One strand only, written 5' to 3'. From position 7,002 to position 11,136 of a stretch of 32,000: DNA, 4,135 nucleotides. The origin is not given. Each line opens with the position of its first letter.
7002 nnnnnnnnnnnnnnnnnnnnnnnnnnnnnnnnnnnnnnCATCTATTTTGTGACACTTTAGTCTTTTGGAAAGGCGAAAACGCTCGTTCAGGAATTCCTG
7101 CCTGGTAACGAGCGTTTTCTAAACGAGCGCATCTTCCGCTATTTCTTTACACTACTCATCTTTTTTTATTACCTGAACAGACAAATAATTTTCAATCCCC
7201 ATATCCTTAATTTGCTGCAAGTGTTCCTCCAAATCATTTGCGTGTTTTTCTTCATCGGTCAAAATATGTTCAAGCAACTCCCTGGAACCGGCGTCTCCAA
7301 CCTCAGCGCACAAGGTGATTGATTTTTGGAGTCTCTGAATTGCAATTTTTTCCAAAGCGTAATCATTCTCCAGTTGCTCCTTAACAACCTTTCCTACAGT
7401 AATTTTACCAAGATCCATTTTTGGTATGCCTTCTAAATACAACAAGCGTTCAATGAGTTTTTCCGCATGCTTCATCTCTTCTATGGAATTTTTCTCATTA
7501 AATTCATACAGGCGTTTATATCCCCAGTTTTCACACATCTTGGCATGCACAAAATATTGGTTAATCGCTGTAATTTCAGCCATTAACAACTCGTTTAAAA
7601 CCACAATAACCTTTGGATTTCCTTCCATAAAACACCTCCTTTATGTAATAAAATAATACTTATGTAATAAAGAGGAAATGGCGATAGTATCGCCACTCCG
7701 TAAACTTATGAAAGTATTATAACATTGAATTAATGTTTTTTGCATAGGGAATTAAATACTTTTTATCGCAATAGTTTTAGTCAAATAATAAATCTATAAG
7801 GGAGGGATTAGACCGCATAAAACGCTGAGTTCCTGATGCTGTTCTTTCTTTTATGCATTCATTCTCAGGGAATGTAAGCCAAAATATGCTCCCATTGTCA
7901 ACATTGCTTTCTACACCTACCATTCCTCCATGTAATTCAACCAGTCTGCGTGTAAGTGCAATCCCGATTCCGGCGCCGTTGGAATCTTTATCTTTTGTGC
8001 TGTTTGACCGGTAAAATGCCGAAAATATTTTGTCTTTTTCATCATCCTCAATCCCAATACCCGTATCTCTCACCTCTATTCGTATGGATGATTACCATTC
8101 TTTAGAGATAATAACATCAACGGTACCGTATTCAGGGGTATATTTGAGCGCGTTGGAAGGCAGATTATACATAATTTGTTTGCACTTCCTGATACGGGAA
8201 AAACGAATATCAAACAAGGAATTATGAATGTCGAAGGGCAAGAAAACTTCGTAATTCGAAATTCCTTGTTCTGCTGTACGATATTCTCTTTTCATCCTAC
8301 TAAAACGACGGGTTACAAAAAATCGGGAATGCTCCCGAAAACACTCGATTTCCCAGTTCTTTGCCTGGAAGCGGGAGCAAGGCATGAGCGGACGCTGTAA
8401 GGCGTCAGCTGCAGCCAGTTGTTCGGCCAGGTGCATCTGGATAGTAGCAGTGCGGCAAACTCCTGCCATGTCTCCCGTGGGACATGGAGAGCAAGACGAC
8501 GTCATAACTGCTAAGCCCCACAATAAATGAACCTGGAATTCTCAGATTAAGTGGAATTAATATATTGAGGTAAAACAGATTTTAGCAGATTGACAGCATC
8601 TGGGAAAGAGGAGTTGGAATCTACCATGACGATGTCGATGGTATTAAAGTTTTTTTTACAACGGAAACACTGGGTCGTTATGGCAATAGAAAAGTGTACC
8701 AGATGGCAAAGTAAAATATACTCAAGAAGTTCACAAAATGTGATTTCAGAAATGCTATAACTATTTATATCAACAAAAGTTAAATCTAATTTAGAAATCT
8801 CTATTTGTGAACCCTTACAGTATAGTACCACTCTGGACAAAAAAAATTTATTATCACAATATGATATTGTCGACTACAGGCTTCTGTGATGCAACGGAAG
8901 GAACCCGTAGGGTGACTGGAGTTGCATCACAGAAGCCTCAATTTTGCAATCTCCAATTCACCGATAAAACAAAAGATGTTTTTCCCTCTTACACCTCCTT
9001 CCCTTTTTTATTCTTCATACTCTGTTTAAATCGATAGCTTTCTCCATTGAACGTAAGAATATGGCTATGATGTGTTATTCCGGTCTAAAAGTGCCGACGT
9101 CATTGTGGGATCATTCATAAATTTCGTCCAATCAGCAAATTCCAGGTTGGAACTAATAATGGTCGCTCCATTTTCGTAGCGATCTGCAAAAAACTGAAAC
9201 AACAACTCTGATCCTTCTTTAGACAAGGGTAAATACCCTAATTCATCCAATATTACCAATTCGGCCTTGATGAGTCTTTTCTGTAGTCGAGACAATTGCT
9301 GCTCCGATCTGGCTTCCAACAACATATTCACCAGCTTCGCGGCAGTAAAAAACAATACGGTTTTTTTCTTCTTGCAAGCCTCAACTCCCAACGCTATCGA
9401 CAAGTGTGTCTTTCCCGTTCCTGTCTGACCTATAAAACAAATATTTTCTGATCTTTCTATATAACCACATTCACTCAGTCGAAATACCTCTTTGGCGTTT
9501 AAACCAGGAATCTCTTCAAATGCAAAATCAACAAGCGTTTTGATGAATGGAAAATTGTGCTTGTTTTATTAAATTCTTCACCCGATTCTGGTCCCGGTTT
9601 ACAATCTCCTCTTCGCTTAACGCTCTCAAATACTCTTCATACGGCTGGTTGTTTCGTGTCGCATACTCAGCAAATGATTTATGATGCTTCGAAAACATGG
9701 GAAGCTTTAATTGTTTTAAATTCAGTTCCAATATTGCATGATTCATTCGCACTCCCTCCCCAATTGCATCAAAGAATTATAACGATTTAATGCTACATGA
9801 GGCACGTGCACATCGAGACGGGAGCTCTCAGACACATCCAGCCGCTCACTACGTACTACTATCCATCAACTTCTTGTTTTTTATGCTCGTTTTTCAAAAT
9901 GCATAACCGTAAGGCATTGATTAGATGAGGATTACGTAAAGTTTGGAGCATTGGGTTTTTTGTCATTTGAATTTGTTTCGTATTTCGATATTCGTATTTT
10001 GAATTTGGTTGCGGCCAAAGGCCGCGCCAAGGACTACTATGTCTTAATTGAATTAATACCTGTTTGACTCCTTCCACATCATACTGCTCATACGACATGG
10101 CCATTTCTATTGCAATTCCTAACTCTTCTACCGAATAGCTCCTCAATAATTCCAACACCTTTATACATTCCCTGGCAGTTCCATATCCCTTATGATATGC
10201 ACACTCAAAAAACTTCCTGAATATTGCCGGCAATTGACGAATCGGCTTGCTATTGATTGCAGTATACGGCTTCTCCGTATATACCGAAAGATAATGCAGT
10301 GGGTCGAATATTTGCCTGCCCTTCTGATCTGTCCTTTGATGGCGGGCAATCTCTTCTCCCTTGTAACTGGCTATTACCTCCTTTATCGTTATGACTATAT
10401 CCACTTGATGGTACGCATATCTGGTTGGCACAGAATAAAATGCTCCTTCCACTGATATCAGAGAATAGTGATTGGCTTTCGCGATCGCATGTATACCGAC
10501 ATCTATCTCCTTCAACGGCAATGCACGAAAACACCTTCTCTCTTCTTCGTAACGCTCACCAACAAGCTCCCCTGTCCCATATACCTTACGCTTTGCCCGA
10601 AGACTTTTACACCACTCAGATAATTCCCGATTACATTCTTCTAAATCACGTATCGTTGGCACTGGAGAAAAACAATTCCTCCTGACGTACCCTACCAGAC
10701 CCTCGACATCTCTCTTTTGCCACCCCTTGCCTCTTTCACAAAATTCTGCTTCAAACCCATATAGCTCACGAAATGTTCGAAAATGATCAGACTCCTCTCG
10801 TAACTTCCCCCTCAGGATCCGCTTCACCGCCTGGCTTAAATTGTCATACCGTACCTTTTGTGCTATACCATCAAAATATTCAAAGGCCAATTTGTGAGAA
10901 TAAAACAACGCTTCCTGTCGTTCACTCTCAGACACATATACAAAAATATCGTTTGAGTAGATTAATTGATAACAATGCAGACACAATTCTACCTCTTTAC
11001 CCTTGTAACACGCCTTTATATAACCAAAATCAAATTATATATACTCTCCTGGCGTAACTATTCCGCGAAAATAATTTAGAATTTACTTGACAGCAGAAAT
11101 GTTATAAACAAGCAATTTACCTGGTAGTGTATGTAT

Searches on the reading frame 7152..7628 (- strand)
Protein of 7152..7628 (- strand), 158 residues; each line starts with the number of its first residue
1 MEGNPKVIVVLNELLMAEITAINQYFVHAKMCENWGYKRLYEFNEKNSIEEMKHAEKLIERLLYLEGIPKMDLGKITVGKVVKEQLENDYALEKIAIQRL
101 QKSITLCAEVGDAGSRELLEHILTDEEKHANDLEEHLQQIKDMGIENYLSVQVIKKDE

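Call 20: search_protein_families(library=pfam, proteins=[window:7152-7628:-], max_evalue=0.001)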
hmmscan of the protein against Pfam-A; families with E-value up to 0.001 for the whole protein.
window:7152-7628:- (158 aa): 2 families
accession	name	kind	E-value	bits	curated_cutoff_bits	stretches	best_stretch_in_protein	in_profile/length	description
PF00210.30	Ferritin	-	6.7e-35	120.5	24.5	1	11-143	4-142/142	Ferritin-like domain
PF05974.18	DUF892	-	1.3e-05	25.7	23.7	1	88-141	101-154/159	Domain of unknown function (DUF892)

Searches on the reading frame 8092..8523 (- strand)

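Call 20: search_protein_families(library=pfam, proteins=[window:8092-8523:-], max_evalue=0.001)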
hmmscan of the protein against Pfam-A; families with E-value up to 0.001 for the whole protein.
window:8092-8523:- (143 aa): 0 families

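Call 47: search_protein_families(library=pfam, proteins=[window:8092-8523:-], max_evalue=0.1)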
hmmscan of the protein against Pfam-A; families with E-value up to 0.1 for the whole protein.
window:8092-8523:- (143 aa): 1 family
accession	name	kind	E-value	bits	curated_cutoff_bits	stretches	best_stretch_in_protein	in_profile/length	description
PF02518.31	HATPase_c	-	0.042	14.7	26.4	0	112-140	4-32/111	Histidine kinase-, DNA gyrase B-, and HSP90-like ATPase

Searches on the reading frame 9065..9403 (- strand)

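Call 20: search_protein_families(library=pfam, proteins=[window:9065-9403:-], max_evalue=0.001)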
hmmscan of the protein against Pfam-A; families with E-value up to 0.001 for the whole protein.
window:9065-9403:- (112 aa): 2 families
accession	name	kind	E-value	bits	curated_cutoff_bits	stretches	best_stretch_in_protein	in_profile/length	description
PF01695.23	IstB_IS21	-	9.5e-32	110.8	24.1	1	2-108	109-215/238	IstB-like ATP binding protein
PF00308.24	Bac_DnaA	-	2.3e-05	25.1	23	1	2-85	53-136/162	Bacterial DnaA ATPAse domain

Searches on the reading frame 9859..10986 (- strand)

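Call 19: search_protein_families(library=pfam, proteins=[window:9859-10986:-], max_evalue=0.001)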
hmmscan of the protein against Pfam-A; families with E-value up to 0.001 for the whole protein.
window:9859-10986:- (375 aa): 1 family
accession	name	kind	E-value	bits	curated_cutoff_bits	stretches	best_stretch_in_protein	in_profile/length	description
PF22483.2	Mu-transpos_C_2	-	6.7e-14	51.8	27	1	156-228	1-73/73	Mu transposase, C-terminal domain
